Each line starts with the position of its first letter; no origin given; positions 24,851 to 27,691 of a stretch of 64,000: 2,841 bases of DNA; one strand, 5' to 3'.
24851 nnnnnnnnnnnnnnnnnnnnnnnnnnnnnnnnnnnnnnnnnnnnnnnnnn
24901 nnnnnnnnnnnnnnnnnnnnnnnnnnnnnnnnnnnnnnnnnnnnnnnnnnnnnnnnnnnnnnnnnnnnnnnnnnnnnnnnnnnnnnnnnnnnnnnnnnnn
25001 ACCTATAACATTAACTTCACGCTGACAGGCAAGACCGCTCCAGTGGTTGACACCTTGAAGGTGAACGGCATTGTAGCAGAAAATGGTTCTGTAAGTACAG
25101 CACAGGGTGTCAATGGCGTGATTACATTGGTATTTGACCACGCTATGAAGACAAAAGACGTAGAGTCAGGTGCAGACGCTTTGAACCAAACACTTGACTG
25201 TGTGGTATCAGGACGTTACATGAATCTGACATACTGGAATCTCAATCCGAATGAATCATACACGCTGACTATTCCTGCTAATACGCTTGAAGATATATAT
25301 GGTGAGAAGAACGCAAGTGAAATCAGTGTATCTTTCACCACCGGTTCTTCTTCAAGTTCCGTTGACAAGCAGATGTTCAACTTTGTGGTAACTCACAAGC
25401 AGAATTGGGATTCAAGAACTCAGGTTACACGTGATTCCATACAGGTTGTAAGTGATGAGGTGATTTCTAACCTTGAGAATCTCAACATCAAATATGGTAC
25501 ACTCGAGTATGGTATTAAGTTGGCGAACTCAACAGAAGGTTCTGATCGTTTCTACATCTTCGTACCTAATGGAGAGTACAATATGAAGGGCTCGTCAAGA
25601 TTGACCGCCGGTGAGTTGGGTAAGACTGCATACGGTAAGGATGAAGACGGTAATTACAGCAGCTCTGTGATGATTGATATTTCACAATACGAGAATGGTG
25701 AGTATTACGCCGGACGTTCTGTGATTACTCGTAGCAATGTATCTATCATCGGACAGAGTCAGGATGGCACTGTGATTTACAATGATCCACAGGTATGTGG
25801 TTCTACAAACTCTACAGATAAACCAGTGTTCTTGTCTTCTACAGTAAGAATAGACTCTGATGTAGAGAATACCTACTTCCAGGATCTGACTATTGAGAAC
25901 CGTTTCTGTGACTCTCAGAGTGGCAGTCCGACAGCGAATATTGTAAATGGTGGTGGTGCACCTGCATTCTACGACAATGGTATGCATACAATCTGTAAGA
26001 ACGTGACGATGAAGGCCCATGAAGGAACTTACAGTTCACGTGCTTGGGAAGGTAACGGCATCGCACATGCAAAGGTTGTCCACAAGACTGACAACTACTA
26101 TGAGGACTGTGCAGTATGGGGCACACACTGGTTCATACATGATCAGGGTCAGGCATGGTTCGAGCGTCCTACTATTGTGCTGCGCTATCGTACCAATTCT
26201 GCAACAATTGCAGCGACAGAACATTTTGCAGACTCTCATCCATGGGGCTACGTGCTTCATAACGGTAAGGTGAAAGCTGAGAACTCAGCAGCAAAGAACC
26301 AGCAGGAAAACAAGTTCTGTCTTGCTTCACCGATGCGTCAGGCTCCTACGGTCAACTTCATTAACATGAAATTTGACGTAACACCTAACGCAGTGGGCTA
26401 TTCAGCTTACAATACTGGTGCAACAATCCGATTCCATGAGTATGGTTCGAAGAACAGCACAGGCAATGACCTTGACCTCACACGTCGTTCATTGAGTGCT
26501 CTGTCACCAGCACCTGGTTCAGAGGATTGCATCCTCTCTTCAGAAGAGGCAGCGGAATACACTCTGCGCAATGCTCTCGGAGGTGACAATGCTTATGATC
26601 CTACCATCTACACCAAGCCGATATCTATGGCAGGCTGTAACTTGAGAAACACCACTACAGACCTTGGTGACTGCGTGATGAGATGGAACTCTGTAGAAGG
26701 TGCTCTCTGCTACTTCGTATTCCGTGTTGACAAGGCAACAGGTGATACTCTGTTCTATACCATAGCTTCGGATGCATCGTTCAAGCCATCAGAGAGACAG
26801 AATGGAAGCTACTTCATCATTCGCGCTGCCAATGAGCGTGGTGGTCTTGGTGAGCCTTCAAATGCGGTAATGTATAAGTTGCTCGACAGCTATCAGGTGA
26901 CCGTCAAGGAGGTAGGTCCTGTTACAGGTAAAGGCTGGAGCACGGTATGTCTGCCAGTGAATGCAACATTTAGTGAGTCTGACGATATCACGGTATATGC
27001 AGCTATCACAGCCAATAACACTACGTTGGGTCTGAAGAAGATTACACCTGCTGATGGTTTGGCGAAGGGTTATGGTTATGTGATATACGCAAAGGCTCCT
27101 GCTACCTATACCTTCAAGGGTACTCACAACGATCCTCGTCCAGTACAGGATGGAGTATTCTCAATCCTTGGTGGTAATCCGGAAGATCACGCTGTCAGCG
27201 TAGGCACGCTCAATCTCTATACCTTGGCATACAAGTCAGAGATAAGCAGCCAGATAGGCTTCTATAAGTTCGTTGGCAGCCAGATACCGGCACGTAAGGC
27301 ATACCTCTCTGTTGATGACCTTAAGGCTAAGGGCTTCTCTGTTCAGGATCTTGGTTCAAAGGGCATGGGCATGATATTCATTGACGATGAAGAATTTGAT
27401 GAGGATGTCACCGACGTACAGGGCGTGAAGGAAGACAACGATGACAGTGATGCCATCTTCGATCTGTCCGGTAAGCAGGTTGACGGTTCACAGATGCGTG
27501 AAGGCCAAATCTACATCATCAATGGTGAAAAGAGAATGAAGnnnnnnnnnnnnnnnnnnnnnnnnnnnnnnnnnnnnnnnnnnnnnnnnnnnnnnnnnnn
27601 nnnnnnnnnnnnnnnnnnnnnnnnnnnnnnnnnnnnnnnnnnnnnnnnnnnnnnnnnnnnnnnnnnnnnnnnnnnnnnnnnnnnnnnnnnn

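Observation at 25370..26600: Paralog 1 keeps the CE8-like scaffold but has lost every catalytic motif, making it a candidate pseudoenzyme or binding module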

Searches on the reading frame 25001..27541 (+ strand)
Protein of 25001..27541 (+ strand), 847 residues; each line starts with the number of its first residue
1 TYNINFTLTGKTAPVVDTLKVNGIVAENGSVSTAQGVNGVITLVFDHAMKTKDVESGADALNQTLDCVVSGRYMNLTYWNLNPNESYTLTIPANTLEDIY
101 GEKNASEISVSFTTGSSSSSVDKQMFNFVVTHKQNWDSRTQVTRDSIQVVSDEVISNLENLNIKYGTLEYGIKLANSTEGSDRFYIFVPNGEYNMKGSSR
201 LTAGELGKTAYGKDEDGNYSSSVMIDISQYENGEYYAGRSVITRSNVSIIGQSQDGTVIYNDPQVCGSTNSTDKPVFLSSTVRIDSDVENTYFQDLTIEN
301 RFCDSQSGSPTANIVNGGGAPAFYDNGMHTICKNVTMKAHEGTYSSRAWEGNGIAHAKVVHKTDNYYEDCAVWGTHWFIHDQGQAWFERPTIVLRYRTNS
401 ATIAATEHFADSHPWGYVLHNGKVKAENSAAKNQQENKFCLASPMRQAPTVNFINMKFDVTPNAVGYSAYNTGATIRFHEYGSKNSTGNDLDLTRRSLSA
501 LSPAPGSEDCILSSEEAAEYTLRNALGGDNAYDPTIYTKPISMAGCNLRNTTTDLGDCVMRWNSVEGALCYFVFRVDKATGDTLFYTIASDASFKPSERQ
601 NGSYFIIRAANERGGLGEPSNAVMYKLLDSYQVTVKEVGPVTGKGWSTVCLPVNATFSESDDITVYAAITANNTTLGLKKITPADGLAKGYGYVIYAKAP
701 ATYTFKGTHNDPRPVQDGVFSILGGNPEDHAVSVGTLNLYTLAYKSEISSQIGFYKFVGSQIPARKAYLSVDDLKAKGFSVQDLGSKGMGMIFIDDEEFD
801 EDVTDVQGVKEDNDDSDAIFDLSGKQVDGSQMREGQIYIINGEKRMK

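Call 48: search_protein_families(library=ncbifam, proteins=[window:25001-27541:+], max_evalue=0.1)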
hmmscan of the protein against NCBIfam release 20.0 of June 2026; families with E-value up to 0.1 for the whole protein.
window:25001-27541:+ (847 aa): 1 family
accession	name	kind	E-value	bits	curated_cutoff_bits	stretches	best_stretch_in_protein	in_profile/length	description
NF041896.1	pecestase_PemA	equivalog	9.8e-10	37.8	700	1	232-491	65-310/365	pectinesterase PemA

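Call 49: search_protein_families(library=pfam, proteins=[window:25001-27541:+], max_evalue=10)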
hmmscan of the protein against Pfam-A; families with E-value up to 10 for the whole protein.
window:25001-27541:+ (847 aa): 4 families
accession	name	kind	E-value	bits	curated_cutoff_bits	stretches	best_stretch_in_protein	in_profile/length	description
PF01095.25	Pectinesterase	-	3.4e-10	39.6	27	1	359-527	132-296/298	Pectinesterase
PF13205.12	Big_5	-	1.4e-08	35.9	23.6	1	19-114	5-105/105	Bacterial Ig-like domain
PF25039.1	BLTP1_M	-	0.048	11.3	27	1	245-313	295-363/1483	BLTP1-like family middle region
PF24421.1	Ig_J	-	0.13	12.8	29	1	581-623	54-98/104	Tip attachment protein J, Ig-like domain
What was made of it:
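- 25055..25342 (+): Big_5 (bacterial Ig-like) domain directly before the CE8-like module, as in ordinary 500-670-aa Prevotella pectinesterases. Pfam PF13205, E 1.4e-8 (call 49).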
